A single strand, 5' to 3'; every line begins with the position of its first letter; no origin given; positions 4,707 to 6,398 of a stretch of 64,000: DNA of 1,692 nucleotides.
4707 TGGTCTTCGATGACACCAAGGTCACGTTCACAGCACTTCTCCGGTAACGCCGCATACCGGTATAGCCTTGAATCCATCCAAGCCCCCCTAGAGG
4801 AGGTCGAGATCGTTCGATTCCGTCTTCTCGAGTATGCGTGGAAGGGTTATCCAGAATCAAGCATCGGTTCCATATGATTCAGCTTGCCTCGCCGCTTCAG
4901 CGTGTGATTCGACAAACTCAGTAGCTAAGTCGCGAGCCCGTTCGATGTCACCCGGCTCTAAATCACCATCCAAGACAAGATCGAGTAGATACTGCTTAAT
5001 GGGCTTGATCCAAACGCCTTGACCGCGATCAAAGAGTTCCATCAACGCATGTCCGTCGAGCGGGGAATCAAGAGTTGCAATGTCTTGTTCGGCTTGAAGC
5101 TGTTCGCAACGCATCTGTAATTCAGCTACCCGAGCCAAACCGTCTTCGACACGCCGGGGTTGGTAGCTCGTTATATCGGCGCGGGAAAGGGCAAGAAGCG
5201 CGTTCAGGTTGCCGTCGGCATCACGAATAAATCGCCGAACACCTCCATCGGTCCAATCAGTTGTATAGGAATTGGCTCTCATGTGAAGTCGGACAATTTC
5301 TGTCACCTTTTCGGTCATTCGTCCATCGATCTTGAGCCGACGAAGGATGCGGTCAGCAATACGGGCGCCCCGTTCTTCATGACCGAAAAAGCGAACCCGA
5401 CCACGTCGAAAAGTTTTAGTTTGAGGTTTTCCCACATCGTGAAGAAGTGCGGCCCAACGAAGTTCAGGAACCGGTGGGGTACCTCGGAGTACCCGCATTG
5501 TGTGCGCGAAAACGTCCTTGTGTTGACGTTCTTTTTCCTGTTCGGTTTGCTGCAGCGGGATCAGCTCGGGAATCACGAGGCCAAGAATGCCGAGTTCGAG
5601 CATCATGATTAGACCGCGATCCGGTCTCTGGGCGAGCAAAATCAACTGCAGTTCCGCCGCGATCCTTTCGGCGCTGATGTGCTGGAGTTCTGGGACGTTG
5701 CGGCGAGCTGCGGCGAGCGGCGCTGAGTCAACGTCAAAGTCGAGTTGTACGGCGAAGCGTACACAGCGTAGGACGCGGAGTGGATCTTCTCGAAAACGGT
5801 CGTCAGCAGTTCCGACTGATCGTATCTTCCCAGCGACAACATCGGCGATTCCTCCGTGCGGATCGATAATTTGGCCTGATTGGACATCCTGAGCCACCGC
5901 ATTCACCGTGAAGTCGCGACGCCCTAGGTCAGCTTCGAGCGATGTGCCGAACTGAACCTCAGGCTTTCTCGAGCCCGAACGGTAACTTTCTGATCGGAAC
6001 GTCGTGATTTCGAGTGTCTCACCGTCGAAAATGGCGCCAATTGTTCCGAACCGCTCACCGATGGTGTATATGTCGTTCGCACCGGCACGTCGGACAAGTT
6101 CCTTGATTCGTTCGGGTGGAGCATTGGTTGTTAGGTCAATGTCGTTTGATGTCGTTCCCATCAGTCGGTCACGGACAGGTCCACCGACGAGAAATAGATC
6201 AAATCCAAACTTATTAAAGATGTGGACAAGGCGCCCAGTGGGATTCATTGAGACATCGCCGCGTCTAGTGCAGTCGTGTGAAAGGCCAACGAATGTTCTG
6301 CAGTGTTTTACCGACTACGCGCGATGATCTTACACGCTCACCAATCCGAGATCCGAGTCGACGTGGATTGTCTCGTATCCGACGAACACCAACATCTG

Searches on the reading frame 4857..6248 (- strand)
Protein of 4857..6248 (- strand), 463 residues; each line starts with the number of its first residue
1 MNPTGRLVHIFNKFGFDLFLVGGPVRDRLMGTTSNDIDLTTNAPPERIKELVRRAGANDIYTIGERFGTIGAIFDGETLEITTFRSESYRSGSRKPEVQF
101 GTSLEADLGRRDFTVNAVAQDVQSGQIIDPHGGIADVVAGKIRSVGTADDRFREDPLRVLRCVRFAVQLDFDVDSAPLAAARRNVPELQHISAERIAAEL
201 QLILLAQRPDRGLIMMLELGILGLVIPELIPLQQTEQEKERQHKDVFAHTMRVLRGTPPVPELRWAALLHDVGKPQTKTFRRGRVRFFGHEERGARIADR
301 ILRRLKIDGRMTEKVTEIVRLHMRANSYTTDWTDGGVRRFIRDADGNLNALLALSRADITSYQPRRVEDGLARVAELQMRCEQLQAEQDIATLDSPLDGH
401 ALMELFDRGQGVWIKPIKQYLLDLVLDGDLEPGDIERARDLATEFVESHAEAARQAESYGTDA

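Call 8: search_protein_families(library=ncbifam, proteins=[window:4857-6248:-])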
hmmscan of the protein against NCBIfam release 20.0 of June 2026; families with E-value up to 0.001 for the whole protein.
window:4857-6248:- (463 aa): 13 families
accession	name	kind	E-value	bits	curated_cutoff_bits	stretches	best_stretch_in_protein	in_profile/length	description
TIGR02692.1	tRNA_CCA_actino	equivalog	1.1e-115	387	438.8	1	6-428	18-450/466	CCA tRNA nucleotidyltransferase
NF009814.0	PRK13299.1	equivalog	1.3e-61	208.9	290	1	10-244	15-243/396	CCA tRNA nucleotidyltransferase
TIGR01942.1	pcnB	subfamily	6.4e-49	166.9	305.65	1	7-270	21-285/425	polynucleotide adenylyltransferase PcnB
NF008137.0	PRK10885.1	equivalog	4.1e-39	134.5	451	1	102-326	82-309/409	multifunctional CCA addition/repair protein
NF008634.1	PRK11623.1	equivalog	3e-30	105.2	702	1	8-324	53-383/469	polynucleotide adenylyltransferase PcnB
NF009812.0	PRK13297.1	equivalog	4.1e-24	85.4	624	1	15-240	11-230/364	tRNA CCA-pyrophosphorylase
NF009813.0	PRK13298.1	equivalog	6e-22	78.1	606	1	103-309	83-295/417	tRNA CCA-pyrophosphorylase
NF041569.1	A-tRNAntase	equivalog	7.3e-22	77.4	1440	1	13-241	477-707/880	A-adding tRNA nucleotidyltransferase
NF009811.0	PRK13296.1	equivalog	2.1e-15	56.5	469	1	17-200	2-181/360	CCA tRNA nucleotidyltransferase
TIGR00277.1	HDIG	domain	2.2e-10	40.3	27.6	1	261-312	28-79/84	HDIG domain-containing metalloprotein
TIGR01693.1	UTase_glnD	equivalog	2.7e-09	35.9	519.4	1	147-364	327-564/850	[protein-PII] uridylyltransferase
NF003467.0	PRK05092.1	equivalog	6.8e-09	34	959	1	147-231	401-488/940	[protein-PII] uridylyltransferase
NF002895.0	PRK03381.1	equivalog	1.6e-06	26.5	631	1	263-412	446-591/782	[protein-PII] uridylyltransferase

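Call 19: find_encoding_contigs(protein=window:4857-6248:-, flank=10000, max_places=2)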
Protein window:4857-6248:- (463 aa): no gene with exactly this product is on record in the collection.
